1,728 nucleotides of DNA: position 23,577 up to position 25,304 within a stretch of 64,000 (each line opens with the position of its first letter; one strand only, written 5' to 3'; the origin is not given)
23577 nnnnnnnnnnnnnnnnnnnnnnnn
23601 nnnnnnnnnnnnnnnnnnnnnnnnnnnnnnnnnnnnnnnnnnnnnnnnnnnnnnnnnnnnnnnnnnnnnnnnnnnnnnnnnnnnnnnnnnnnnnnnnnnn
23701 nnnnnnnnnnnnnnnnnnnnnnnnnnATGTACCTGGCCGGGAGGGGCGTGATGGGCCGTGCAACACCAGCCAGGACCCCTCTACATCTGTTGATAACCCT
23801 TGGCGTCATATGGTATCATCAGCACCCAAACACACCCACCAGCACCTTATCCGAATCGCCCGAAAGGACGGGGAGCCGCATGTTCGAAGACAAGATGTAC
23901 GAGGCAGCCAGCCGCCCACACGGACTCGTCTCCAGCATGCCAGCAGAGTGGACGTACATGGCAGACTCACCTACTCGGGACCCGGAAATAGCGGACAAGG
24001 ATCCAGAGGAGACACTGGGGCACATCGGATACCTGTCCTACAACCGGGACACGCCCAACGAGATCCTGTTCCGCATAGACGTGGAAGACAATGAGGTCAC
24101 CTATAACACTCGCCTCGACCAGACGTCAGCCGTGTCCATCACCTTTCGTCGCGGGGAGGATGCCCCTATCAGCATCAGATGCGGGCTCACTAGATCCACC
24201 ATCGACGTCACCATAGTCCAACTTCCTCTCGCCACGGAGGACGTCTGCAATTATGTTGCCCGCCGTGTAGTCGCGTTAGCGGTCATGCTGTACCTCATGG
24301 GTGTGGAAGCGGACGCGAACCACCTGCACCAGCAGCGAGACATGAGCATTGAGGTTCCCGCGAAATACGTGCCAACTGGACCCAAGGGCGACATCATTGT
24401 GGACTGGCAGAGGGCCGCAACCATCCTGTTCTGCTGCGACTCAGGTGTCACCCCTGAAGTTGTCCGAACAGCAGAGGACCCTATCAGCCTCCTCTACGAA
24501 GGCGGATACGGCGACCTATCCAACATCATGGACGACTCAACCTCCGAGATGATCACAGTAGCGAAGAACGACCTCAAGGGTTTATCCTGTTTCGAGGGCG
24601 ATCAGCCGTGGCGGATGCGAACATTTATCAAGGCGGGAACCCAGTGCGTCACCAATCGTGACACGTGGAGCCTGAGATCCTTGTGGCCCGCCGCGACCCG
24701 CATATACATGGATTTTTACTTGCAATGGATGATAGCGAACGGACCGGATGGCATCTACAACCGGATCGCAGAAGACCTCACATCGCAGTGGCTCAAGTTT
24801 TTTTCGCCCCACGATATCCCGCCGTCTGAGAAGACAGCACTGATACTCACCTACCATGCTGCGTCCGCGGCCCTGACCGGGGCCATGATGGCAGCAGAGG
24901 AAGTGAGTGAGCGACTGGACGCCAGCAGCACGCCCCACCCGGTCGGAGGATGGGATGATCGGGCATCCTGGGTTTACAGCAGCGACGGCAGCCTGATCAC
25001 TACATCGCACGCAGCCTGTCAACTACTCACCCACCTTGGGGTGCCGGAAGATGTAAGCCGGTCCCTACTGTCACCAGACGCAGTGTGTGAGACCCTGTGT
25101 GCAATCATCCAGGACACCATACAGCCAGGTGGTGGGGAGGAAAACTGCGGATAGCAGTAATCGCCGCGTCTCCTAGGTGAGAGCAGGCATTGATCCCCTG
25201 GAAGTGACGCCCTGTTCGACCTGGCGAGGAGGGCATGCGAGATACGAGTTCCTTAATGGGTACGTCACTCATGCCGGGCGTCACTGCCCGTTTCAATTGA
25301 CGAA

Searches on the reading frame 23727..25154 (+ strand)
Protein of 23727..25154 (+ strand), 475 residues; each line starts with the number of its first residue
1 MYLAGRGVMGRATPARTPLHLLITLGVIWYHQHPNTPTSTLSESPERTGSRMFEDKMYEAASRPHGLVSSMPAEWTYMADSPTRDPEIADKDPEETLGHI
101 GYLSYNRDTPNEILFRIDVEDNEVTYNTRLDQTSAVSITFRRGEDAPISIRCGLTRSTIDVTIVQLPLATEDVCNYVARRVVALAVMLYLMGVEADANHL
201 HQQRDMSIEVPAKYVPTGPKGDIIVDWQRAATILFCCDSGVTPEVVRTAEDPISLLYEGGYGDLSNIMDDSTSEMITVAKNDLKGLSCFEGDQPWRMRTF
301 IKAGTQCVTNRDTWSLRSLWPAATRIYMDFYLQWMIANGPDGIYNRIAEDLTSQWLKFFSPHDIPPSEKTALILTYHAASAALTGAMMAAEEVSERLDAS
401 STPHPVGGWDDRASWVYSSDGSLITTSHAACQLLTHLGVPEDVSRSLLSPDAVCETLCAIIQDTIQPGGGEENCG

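Call 14: search_protein_families(library=pfam, proteins=[window:23727-25154:+], max_evalue=0.01)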
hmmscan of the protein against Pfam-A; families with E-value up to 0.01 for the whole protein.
window:23727-25154:+ (475 aa): 0 families

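Call 42: search_protein_families(library=phrogs, proteins=[window:23727-25154:+], max_evalue=0.001)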
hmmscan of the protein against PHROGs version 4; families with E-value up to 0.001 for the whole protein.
window:23727-25154:+ (475 aa): 0 families

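Call 76: search_dna_similar(query=window:23727-25154:+, collection=phages, mode=protein, max_rows=10, max_evalue=0.001)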
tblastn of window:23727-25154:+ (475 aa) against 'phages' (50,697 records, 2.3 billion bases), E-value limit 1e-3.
No match.
